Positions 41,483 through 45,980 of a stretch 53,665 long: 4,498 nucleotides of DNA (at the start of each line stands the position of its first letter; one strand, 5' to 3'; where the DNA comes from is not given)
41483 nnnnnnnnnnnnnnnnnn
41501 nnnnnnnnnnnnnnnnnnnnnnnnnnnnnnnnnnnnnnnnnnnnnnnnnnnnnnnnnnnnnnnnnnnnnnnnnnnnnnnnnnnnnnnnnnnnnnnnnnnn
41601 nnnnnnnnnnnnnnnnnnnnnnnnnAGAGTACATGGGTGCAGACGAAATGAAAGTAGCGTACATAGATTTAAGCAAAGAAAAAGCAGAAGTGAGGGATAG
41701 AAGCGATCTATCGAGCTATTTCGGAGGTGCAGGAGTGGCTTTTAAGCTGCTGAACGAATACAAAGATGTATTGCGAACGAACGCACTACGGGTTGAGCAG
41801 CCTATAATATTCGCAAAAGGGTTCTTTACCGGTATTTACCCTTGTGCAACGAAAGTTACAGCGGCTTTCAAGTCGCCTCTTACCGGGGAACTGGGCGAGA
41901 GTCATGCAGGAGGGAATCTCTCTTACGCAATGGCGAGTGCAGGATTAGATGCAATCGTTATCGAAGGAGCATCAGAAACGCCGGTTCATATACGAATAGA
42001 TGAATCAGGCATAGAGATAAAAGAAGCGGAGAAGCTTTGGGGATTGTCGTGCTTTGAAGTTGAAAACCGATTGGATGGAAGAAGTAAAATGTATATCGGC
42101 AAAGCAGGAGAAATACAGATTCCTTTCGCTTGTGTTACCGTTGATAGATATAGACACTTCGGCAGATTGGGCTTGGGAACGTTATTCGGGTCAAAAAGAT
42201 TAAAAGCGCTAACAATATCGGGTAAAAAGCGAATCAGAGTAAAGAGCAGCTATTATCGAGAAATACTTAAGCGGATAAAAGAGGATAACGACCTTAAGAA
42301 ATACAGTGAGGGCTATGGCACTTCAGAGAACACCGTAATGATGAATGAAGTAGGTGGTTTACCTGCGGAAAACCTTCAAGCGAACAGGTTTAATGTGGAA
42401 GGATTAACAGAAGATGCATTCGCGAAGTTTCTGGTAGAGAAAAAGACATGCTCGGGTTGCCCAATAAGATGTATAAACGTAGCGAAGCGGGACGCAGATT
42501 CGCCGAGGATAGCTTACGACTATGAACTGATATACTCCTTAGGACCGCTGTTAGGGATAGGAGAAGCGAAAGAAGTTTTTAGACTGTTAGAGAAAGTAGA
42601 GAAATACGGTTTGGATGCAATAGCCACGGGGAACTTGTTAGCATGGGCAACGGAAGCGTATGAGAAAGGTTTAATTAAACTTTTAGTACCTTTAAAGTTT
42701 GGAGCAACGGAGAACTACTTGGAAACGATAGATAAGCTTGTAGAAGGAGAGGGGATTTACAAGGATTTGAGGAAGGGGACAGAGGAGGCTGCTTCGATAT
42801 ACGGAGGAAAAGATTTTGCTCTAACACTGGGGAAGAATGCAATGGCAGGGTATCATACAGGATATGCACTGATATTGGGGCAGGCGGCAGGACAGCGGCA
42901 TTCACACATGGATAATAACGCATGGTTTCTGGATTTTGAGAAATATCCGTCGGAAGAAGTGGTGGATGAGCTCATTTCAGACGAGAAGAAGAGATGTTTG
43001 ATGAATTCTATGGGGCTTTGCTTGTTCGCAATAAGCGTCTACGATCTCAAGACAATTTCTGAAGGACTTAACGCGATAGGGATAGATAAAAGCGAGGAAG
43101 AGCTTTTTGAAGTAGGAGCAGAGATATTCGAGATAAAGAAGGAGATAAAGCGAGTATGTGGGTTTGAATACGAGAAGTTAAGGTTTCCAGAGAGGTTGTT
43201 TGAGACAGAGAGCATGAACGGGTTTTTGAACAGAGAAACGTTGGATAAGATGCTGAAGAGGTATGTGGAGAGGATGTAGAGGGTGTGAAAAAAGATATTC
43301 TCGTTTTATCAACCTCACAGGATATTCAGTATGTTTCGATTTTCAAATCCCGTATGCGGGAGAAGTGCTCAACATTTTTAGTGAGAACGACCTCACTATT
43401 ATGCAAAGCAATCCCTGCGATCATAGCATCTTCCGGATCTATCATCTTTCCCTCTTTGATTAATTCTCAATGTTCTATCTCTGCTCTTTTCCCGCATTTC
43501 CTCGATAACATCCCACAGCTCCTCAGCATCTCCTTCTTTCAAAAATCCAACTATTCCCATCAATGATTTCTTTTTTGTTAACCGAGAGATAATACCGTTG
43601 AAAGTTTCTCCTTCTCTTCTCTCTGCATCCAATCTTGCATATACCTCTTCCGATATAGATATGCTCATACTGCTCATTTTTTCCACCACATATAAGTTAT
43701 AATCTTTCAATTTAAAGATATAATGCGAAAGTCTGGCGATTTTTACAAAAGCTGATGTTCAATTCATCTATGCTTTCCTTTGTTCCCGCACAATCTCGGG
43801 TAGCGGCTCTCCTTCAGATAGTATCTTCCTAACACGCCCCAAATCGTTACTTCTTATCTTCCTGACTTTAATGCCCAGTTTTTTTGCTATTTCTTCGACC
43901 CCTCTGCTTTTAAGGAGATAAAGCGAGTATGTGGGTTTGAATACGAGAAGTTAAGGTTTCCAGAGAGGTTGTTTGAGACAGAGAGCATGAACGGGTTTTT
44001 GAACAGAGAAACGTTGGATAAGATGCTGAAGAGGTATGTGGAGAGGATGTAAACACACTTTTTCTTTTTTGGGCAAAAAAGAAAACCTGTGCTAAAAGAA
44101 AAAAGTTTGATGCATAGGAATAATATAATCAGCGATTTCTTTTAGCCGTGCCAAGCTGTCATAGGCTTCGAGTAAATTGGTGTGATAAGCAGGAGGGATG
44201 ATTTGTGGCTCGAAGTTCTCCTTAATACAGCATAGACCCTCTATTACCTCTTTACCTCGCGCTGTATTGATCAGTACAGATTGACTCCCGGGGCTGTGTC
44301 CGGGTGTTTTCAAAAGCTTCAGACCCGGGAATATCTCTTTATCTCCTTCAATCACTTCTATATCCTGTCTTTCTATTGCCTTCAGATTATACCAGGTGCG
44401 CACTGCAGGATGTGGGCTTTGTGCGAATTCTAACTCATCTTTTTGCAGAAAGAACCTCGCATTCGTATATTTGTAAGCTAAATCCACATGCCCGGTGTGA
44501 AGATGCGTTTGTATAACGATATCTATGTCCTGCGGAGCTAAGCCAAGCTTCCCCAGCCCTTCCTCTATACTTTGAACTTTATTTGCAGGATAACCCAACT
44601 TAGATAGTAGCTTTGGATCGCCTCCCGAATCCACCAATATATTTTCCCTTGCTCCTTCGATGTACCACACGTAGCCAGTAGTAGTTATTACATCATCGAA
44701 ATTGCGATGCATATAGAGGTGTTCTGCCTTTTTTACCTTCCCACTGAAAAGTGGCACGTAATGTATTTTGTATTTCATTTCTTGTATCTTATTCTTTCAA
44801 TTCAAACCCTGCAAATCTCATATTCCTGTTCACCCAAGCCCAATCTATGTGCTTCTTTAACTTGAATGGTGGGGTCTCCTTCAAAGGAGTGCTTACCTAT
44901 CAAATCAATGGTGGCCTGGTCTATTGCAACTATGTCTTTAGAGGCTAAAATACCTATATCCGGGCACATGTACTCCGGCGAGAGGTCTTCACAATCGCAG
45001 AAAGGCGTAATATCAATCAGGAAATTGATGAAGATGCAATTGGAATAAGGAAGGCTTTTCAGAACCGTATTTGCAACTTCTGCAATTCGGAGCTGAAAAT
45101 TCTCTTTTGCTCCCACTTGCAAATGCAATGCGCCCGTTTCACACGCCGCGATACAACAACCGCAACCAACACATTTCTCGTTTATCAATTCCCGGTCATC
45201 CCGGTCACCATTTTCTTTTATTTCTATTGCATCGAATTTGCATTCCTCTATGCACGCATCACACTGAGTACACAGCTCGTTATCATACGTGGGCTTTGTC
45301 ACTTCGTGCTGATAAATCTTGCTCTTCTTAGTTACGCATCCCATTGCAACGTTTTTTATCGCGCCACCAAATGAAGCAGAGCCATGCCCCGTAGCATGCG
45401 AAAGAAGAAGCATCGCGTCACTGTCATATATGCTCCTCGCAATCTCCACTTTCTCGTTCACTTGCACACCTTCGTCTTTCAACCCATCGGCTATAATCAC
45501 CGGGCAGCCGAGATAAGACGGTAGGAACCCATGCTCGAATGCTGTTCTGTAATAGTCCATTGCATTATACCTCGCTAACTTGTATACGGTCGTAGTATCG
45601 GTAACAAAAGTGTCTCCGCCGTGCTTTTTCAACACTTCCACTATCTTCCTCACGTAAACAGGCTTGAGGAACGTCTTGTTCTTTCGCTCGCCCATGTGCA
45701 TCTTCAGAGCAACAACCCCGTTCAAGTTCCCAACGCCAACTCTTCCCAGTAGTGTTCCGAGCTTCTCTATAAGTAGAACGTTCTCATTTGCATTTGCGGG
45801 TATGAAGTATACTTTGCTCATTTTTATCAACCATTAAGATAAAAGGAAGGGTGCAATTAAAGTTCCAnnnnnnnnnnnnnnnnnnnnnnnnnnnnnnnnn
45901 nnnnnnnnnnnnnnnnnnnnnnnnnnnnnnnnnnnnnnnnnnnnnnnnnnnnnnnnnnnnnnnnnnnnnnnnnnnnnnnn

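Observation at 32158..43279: Eleven-kb corrinoid methyl-transfer cluster with two amber-free MttB paralogues and a pterin-binding methyltransferase in an archaeal context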

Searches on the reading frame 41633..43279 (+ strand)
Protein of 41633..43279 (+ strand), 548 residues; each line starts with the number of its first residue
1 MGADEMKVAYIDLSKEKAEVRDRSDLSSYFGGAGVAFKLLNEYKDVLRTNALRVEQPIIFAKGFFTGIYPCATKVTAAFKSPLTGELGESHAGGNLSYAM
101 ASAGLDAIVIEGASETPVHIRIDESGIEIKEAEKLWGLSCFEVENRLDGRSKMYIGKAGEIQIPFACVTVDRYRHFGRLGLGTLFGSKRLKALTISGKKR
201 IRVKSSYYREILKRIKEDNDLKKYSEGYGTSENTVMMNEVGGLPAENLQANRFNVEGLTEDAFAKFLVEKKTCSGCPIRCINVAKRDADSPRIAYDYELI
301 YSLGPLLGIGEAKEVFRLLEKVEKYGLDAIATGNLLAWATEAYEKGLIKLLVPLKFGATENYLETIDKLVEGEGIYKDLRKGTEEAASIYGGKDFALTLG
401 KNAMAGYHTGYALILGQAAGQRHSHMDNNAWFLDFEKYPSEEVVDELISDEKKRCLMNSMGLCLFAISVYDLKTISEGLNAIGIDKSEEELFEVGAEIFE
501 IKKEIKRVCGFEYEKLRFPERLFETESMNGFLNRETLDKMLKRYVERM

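Call 3: search_protein_families(library=pfam, proteins=[window:41633-43279:+], max_evalue=0.01)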
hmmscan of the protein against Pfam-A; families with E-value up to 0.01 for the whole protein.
window:41633-43279:+ (548 aa): 2 families
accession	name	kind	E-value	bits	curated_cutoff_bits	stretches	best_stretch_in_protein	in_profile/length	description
PF01314.23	AFOR_C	-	3.9e-59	201.2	27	1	208-546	3-365/385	Aldehyde ferredoxin oxidoreductase, domains 2 & 3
PF02730.20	AFOR_N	-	7.6e-57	192.7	29.8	1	7-197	2-198/199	Aldehyde ferredoxin oxidoreductase, N-terminal domain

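Call 4: search_protein_families(library=ncbifam, proteins=[window:41633-43279:+], max_evalue=0.01)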
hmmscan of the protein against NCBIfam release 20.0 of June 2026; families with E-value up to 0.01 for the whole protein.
window:41633-43279:+ (548 aa): 2 families
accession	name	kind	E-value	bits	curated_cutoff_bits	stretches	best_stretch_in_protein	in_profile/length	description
NF007354.0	PRK09849.1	equivalog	3.8e-37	128.2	868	1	7-206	11-215/703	aldehyde ferredoxin oxidoreductase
NF040818.1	GAPOR_Arch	equivalog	9.3e-12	44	1300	1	8-130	5-126/654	glyceraldehyde-3-phosphate:ferredoxin oxidoreductase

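Call 54: search_solved_structures(query=window:41633-43276:+, max_evalue=0.00001)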
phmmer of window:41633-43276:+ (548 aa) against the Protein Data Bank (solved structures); distinct sequences matched with E-value up to 0.00001: 9.
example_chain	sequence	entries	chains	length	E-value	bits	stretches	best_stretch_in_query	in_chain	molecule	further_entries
1aor_A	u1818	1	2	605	8.7e-55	189.4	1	17-544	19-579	ALDEHYDE FERREDOXIN OXIDOREDUCTASE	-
9g7j_A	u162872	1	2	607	4.2e-43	150.9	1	17-534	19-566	Aldehyde ferredoxin oxidoreductase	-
1b25_A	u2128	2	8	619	1.9e-41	145.4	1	26-434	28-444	PROTEIN (FORMALDEHYDE FERREDOXIN OXIDOREDUCTASE) | FORMALDEHYDE FERREDOXIN OXIDOREDUCTASE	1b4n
8c0z_A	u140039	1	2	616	9e-41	143.2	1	27-530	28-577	Aldehyde:ferredoxin oxidoreductase,tungsten-containing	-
9mqx_D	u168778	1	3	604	1.5e-39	139.1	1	27-527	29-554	Aldehyde:ferredoxin oxidoreductase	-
9q1t_A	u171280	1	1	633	1.1e-36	129.6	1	6-526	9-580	Tungsten-dependent aldehyde oxidoreductase WOR83 from Haloferax volcanii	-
6x1o_A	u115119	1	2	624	5.4e-31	110.9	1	7-387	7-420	Formaldehyde:ferredoxin oxidoreductase wor5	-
6x6u_A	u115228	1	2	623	5.4e-31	110.9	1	7-387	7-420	Formaldehyde:ferredoxin oxidoreductase wor5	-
4z3w_A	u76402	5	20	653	3.2e-20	75.4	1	9-395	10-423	Benzoyl-CoA reductase, putative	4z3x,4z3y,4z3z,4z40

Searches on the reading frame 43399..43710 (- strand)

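Call 22: search_protein_families(library=pfam, proteins=[window:43399-43710:-], max_evalue=0.001)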
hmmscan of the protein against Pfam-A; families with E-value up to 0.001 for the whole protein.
window:43399-43710:- (103 aa): 2 families
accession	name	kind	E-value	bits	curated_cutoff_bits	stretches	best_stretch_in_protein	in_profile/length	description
PF02697.20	VAPB_antitox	-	7.7e-14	52.7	27.9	1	16-77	2-69/69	Putative antitoxin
PF24434.1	DUF7557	-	4.1e-05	23.4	25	1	16-44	3-31/45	Family of unknown function (DUF7557)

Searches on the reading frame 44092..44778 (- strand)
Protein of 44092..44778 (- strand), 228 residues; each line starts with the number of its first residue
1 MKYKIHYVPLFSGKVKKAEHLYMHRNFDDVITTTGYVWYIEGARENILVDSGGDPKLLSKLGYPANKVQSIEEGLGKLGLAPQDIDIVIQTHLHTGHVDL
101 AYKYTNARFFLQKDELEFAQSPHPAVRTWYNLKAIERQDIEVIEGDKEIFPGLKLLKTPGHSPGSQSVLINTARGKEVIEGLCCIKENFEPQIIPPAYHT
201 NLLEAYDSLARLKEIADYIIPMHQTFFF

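Call 22: search_protein_families(library=pfam, proteins=[window:44092-44778:-], max_evalue=0.001)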
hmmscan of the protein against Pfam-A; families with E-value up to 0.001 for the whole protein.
window:44092-44778:- (228 aa): 1 family
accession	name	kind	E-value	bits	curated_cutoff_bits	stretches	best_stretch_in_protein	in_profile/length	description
PF00753.33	Lactamase_B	-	5.9e-11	43.1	22.7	1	35-176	6-143/196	Metallo-beta-lactamase superfamily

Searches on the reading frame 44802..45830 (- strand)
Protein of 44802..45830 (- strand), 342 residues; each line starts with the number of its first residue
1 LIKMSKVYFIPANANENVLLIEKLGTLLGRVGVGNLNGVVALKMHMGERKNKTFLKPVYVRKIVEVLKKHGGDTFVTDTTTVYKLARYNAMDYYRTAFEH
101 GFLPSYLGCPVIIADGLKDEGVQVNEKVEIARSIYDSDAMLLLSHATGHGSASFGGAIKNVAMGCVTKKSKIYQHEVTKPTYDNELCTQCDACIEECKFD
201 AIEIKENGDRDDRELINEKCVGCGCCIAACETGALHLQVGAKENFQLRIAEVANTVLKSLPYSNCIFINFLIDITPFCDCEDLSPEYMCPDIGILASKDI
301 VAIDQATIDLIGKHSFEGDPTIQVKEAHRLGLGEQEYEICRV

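Call 22: search_protein_families(library=pfam, proteins=[window:44802-45830:-], max_evalue=0.001)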
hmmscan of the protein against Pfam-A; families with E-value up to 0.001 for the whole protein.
window:44802-45830:- (342 aa): 10 families
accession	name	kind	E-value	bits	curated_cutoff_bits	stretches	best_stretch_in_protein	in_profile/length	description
PF04015.17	DUF362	-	8.8e-39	134.1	24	1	40-309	1-200/200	Domain of unknown function (DUF362)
PF00037.32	Fer4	-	3.3e-10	39.8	21.1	2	180-203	1-24/24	4Fe-4S binding domain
PF12838.12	Fer4_7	-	1.8e-07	32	27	1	187-234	2-52/52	4Fe-4S dicluster domain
PF13187.11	Fer4_9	-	1.3e-06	28.8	27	1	187-234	2-51/52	4Fe-4S dicluster domain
PF14697.11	Fer4_21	-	6.6e-06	26.6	35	1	183-233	4-55/59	4Fe-4S dicluster domain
PF12837.12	Fer4_6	-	8e-06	26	25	1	179-202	1-24/24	4Fe-4S binding domain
PF13484.11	Fer4_16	-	3.8e-05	24.8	30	0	187-213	2-27/66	4Fe-4S double cluster binding domain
PF13237.11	Fer4_10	-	5.4e-05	23.5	25.5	1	180-230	2-52/53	4Fe-4S dicluster domain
PF12797.12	Fer4_2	-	0.00014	22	24.5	0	179-198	2-21/22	4Fe-4S binding domain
PF12800.12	Fer4_4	-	0.00065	20.3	24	0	185-199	2-16/17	4Fe-4S binding domain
